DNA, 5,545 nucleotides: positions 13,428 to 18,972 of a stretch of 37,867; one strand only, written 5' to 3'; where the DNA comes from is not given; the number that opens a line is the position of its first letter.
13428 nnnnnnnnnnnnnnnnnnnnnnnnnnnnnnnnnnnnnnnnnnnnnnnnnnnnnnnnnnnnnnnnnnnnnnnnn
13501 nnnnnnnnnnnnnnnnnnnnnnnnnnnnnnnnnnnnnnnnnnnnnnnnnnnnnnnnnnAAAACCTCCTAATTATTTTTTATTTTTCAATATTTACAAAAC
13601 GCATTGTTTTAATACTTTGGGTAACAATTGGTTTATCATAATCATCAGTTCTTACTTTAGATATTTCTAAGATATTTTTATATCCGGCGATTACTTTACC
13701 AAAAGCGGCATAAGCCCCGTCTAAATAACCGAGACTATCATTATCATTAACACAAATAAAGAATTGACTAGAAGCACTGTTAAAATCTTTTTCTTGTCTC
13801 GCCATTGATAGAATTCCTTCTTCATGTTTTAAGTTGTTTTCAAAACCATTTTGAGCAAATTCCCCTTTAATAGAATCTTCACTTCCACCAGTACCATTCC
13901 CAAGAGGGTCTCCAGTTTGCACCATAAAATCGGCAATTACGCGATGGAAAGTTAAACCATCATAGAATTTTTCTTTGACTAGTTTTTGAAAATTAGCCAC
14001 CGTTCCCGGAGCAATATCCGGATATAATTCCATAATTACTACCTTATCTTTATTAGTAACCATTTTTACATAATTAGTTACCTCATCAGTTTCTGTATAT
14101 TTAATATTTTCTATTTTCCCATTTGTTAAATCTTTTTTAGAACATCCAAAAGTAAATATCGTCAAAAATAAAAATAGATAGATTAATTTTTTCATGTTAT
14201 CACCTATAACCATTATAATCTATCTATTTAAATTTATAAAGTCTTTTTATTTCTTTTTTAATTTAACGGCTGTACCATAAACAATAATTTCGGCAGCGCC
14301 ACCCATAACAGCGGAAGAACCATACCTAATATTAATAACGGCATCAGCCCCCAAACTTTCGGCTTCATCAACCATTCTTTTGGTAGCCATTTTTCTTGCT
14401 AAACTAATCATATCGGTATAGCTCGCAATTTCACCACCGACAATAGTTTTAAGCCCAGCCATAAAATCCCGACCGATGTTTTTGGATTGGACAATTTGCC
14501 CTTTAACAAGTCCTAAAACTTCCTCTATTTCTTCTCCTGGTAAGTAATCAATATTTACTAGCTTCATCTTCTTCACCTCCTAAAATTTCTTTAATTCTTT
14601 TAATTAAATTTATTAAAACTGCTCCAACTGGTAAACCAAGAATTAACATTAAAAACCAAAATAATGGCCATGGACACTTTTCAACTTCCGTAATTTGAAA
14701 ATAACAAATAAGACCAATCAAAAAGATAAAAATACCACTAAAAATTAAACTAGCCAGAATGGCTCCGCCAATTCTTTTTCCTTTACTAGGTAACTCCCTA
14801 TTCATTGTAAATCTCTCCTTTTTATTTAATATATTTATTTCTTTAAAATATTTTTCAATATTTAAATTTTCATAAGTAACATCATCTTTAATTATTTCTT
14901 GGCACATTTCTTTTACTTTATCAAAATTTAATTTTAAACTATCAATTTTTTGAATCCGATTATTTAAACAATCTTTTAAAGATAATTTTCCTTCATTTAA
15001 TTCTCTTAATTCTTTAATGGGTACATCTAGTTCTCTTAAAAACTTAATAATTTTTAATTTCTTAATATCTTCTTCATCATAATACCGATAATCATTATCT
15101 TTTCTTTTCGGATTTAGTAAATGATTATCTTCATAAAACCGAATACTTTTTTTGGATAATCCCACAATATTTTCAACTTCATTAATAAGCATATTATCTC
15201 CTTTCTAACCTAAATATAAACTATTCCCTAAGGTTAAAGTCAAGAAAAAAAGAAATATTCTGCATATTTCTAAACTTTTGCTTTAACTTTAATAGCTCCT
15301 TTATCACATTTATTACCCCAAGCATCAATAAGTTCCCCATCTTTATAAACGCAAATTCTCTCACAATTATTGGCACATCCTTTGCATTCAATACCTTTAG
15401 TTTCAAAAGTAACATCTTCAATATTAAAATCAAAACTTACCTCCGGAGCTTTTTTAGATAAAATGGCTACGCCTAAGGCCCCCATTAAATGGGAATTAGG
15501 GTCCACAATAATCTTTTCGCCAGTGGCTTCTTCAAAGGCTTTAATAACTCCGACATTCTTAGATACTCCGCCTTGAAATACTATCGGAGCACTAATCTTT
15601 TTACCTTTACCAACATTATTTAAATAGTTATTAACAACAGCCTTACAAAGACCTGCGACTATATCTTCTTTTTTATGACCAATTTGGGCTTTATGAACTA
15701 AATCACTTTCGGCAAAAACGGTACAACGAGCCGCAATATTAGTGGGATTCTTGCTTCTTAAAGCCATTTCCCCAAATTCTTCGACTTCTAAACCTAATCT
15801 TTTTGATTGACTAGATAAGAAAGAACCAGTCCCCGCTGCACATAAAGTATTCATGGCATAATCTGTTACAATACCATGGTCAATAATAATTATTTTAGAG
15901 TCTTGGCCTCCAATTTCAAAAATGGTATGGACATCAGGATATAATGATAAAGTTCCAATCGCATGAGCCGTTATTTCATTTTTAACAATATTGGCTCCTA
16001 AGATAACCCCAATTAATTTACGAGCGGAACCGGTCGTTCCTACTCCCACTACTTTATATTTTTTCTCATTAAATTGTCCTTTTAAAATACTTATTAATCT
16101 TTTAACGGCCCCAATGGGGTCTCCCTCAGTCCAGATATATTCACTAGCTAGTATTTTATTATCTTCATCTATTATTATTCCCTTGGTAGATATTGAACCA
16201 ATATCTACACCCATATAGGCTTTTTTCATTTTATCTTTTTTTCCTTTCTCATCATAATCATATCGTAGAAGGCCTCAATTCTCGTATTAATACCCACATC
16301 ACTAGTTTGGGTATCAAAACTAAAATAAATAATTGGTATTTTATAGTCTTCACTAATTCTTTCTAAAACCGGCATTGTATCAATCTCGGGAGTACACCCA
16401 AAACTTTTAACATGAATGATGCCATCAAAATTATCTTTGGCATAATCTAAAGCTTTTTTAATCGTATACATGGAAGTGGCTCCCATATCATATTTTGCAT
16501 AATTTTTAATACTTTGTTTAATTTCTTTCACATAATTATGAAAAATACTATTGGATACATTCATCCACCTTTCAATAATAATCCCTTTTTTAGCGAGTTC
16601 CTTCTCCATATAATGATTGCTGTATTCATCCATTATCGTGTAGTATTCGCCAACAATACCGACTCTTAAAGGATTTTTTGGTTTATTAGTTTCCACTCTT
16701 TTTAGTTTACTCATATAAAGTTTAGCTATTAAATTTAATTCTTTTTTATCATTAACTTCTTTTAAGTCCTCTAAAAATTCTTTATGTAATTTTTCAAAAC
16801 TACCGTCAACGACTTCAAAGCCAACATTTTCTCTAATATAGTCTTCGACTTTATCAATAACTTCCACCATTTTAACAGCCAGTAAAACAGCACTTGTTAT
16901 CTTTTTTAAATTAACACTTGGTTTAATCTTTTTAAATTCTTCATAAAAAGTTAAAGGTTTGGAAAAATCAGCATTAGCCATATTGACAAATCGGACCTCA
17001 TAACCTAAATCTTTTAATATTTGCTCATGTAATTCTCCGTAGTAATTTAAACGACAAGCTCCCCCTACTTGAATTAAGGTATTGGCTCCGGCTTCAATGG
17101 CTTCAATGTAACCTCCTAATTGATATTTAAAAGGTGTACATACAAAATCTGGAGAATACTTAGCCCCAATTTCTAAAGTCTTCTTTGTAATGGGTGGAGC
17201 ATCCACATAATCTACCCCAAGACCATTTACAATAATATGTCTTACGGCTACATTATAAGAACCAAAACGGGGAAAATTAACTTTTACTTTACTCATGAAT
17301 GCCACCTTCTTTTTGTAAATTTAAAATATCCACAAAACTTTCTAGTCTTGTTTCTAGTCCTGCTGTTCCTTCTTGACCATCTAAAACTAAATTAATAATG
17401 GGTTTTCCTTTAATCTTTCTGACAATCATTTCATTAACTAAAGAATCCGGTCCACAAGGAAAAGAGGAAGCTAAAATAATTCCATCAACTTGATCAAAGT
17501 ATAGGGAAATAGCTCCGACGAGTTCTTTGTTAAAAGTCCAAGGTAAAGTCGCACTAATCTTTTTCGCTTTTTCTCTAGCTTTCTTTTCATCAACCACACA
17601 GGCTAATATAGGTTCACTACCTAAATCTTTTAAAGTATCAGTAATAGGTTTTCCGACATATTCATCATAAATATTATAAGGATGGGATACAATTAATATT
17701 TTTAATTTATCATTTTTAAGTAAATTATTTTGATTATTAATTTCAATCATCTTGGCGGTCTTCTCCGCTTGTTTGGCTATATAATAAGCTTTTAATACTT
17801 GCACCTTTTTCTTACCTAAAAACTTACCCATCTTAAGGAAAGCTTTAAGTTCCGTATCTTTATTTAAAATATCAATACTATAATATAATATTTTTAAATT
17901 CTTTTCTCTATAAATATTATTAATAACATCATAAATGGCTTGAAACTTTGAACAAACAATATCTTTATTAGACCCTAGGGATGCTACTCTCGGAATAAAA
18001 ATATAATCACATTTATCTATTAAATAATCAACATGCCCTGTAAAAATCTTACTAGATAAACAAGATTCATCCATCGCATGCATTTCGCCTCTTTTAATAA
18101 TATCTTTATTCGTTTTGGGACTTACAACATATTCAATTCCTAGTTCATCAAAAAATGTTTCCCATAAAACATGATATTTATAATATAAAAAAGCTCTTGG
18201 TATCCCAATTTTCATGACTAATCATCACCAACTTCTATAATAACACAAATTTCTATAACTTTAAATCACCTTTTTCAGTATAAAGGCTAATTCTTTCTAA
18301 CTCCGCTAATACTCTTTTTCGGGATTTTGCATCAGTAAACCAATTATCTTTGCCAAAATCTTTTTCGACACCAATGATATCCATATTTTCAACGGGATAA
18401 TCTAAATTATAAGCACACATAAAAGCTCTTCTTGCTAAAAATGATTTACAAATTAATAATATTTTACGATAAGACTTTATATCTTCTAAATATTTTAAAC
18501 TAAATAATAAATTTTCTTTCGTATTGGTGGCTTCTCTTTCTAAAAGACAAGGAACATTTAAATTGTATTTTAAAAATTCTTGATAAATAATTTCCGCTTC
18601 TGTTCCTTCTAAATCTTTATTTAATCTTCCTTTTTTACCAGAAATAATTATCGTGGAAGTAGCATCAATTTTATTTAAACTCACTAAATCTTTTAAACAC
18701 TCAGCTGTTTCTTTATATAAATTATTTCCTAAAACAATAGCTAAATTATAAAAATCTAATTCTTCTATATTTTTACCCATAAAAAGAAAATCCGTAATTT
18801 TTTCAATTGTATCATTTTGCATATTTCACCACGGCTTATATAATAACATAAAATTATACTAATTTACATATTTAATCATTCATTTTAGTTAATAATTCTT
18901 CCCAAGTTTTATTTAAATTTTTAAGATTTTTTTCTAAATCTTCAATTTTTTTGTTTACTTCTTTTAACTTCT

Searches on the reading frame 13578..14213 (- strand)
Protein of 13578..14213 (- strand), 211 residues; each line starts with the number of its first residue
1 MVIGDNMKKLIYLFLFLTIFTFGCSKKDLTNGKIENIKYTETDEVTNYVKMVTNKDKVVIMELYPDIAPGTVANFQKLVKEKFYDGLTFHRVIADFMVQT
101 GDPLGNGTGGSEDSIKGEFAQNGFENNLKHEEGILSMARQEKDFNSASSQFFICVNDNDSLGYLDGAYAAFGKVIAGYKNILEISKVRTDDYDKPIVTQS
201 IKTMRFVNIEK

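Call 62: search_protein_families(library=pfam, proteins=[window:13578-14213:-], max_evalue=0.00001)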
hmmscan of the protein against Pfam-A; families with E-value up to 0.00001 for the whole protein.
window:13578-14213:- (211 aa): 1 family
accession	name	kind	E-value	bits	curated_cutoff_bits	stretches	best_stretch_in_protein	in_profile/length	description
PF00160.26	Pro_isomerase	-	9.7e-44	149.8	21.7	1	48-204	1-157/159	Cyclophilin type peptidyl-prolyl cis-trans isomerase/CLD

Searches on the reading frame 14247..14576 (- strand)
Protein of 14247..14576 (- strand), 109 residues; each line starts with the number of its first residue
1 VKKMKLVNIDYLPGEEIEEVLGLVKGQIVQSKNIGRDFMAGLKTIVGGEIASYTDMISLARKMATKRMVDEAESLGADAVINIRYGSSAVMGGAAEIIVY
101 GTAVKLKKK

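Call 62: search_protein_families(library=pfam, proteins=[window:14247-14576:-], max_evalue=0.00001)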
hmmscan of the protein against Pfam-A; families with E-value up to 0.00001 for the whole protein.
window:14247-14576:- (109 aa): 1 family
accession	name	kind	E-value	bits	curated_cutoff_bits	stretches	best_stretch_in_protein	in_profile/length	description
PF01906.23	YbjQ_1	-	2.7e-36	124.7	23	1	4-106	1-103/103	Putative heavy-metal-binding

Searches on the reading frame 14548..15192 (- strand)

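Call 62: search_protein_families(library=pfam, proteins=[window:14548-15192:-], max_evalue=0.00001)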
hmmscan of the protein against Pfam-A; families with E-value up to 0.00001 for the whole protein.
window:14548-15192:- (214 aa): 2 families
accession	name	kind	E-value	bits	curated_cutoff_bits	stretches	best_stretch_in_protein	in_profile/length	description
PF13411.12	MerR_1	-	7.1e-18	64.9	21.6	1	2-65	2-65/69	MerR HTH family regulatory protein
PF00376.29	MerR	-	3.9e-07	30.2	28.2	1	3-38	2-38/38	MerR family regulatory protein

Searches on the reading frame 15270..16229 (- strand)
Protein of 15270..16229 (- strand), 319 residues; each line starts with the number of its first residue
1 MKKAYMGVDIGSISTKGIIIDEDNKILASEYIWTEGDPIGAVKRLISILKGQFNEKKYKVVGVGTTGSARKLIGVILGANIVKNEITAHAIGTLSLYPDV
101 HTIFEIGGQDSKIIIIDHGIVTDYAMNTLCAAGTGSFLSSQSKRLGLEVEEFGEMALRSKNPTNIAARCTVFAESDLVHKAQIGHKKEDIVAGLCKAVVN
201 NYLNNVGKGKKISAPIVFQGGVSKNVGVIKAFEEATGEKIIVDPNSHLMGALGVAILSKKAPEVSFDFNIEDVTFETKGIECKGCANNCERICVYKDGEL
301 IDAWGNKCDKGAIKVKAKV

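Call 10: search_protein_families(library=pfam, proteins=[window:15270-16229:-], max_evalue=0.001)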
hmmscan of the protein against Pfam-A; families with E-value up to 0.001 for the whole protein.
window:15270-16229:- (319 aa): 1 family
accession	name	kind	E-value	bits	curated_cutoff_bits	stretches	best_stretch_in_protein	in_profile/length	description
PF01869.26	BcrAD_BadFG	-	2.9e-48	165.2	31.5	1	7-257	2-270/271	BadF/BadG/BcrA/BcrD ATPase family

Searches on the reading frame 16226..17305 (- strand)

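Call 10: search_protein_families(library=pfam, proteins=[window:16226-17305:-], max_evalue=0.001)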
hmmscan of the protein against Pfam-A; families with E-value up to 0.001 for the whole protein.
window:16226-17305:- (359 aa): 2 families
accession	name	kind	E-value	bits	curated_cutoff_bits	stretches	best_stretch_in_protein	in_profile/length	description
PF06050.19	HGD-D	-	4e-08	33.6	28.4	1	186-350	166-342/342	2-hydroxyglutaryl-CoA dehydratase, D-component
PF09989.15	DUF2229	-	3.2e-05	24.1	29.4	0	189-242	182-210/218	CoA enzyme activase uncharacterised domain (DUF2229)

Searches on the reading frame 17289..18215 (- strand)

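Call 10: search_protein_families(library=pfam, proteins=[window:17289-18215:-], max_evalue=0.001)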
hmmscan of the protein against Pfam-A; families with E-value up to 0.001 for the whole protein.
window:17289-18215:- (308 aa): 1 family
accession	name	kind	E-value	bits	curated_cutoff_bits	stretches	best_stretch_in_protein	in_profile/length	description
PF09989.15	DUF2229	-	2.3e-46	158.6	29.4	1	2-203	1-213/218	CoA enzyme activase uncharacterised domain (DUF2229)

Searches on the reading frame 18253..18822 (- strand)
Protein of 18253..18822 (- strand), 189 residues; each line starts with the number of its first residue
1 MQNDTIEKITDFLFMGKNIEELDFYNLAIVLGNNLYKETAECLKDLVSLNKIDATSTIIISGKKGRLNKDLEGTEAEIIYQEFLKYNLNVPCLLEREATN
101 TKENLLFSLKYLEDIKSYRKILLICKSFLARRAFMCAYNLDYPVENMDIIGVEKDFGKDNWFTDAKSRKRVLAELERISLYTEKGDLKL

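Call 10: search_protein_families(library=pfam, proteins=[window:18253-18822:-], max_evalue=0.001)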
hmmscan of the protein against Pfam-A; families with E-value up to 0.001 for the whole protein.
window:18253-18822:- (189 aa): 1 family
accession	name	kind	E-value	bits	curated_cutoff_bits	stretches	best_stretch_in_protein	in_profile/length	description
PF02698.23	DUF218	-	2.9e-11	43.8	27.6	1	28-155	3-110/133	DUF218 domain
